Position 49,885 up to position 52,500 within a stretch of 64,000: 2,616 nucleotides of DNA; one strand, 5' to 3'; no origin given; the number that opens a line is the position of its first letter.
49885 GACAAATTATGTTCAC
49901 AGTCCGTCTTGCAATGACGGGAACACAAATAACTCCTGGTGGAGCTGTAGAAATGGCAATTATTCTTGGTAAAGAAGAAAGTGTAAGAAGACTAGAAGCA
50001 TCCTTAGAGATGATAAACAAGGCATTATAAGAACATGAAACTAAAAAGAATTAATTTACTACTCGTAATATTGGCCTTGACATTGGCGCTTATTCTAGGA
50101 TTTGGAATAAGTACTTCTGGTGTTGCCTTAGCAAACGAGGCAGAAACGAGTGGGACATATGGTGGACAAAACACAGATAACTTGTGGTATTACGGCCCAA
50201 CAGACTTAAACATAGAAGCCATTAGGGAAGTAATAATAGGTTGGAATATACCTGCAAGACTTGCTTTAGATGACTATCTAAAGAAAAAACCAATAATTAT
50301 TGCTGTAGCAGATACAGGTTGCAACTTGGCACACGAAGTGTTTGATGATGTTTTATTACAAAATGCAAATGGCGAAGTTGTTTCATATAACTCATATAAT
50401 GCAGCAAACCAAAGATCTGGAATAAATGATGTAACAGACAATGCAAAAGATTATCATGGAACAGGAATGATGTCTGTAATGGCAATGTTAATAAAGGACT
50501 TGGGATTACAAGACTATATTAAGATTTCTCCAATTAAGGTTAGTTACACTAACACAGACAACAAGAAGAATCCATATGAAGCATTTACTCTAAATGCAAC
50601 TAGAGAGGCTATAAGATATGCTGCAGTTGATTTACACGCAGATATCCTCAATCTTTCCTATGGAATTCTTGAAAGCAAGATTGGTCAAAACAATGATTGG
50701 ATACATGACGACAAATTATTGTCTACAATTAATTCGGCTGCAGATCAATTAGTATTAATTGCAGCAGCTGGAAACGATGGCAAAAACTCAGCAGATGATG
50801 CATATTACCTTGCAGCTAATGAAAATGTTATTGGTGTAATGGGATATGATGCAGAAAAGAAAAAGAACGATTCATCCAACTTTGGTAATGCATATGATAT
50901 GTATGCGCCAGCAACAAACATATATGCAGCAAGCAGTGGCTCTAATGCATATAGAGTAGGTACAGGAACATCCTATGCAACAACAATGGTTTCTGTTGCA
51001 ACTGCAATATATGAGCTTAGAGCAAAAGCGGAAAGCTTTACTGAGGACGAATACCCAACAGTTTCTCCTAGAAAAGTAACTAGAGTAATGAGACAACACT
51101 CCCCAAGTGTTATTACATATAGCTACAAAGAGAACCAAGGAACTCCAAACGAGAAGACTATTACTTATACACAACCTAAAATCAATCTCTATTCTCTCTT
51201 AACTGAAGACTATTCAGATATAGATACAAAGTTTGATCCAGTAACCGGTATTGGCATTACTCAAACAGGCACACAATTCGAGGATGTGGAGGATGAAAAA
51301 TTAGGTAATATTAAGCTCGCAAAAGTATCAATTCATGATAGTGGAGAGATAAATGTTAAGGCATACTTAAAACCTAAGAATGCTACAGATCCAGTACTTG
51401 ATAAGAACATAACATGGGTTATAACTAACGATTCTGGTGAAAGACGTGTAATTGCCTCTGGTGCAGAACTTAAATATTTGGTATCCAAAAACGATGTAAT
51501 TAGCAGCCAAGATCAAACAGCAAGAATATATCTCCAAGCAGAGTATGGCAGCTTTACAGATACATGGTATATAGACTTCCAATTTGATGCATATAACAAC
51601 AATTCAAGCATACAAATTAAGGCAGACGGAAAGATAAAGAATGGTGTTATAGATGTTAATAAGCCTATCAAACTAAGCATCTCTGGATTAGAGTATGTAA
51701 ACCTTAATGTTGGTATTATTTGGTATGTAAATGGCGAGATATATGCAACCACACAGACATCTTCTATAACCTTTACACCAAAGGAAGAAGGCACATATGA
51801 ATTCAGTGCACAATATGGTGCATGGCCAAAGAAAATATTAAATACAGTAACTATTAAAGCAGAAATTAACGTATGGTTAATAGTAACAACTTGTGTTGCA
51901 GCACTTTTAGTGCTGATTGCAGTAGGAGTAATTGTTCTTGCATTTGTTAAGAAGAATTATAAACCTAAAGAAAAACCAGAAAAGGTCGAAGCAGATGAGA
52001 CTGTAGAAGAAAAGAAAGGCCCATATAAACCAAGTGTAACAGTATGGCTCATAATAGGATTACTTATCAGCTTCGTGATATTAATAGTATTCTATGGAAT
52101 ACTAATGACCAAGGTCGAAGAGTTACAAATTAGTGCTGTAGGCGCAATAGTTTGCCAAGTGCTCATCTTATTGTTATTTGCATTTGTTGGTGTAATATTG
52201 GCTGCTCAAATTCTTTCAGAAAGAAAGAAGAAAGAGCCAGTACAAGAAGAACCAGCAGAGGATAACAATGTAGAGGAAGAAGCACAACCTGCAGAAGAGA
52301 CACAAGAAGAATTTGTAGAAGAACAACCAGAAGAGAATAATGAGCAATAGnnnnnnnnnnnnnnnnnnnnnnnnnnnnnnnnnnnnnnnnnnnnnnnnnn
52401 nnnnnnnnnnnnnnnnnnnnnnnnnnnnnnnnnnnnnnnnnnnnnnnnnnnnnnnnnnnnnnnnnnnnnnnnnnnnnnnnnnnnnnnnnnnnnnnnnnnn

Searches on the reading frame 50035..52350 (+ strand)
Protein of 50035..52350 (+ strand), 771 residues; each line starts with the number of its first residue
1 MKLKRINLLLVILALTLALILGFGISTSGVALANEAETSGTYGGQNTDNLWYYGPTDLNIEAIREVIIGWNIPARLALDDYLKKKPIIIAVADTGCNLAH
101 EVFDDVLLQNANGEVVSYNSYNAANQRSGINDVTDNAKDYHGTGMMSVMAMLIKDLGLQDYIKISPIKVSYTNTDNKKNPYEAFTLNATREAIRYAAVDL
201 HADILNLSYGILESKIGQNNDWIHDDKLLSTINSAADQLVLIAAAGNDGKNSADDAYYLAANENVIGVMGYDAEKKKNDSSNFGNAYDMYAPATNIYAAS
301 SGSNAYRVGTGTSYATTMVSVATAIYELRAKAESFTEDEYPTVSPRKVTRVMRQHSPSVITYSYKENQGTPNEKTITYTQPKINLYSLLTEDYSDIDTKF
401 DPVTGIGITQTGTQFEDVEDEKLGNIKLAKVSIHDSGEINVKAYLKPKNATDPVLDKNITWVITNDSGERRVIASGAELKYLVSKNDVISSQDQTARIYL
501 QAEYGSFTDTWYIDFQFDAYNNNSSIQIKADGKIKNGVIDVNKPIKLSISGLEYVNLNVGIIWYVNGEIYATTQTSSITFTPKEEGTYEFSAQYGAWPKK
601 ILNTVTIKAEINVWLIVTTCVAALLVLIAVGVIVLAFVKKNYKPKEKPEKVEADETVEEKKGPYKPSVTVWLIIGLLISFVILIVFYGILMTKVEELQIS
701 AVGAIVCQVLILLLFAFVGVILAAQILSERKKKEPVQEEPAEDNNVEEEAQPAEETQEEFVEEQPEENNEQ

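Call 4: search_protein_families(library=pfam, proteins=[window:50035-52350:+], max_evalue=0.01)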
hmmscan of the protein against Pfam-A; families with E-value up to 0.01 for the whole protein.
window:50035-52350:+ (771 aa): 5 families
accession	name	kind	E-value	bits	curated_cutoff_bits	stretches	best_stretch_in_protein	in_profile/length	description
PF00082.27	Peptidase_S8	-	6e-21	75.4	21.8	1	85-326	2-253/288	Subtilase family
PF07690.21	MFS_1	-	0.00016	21.1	33.4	1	623-731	158-265/347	Major Facilitator Superfamily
PF07495.19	Y_Y_Y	-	0.00093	19.5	26.6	0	564-594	16-46/65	Y_Y_Y domain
PF00335.26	Tetraspanin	-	0.0032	17.6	32.1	0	620-725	12-101/225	Tetraspanin family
PF11368.13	DUF3169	-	0.0038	17.3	31.6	0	611-739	45-173/250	Protein of unknown function (DUF3169)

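Call 5: search_protein_families(library=padloc, proteins=[window:50035-52350:+], max_evalue=0.01)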
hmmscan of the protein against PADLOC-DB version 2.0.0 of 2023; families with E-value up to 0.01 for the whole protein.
window:50035-52350:+ (771 aa): 0 families

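Call 6: search_protein_families(library=ncbifam, proteins=[window:50035-52350:+], max_evalue=0.01)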
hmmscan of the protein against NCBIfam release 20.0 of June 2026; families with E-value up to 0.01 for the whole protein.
window:50035-52350:+ (771 aa): 4 families
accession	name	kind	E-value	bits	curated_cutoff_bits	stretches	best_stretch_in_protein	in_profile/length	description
TIGR03921.1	T7SS_mycosin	equivalog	2.4e-21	76.3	278.75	1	88-331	16-246/353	type VII secretion-associated serine protease mycosin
NF052597.1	FILTED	domain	0.0012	19.1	40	0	621-686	8-67/110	FILTED domain-containing surface protein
NF047418.1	teichoic_AuxB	equivalog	0.0033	16.5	300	1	668-767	88-191/345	lipoteichoic acid stability factor AuxB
TIGR03943.1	TIGR03943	equivalog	0.0045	16.4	88.8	0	698-762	53-118/221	TIGR03943 family putative permease subunit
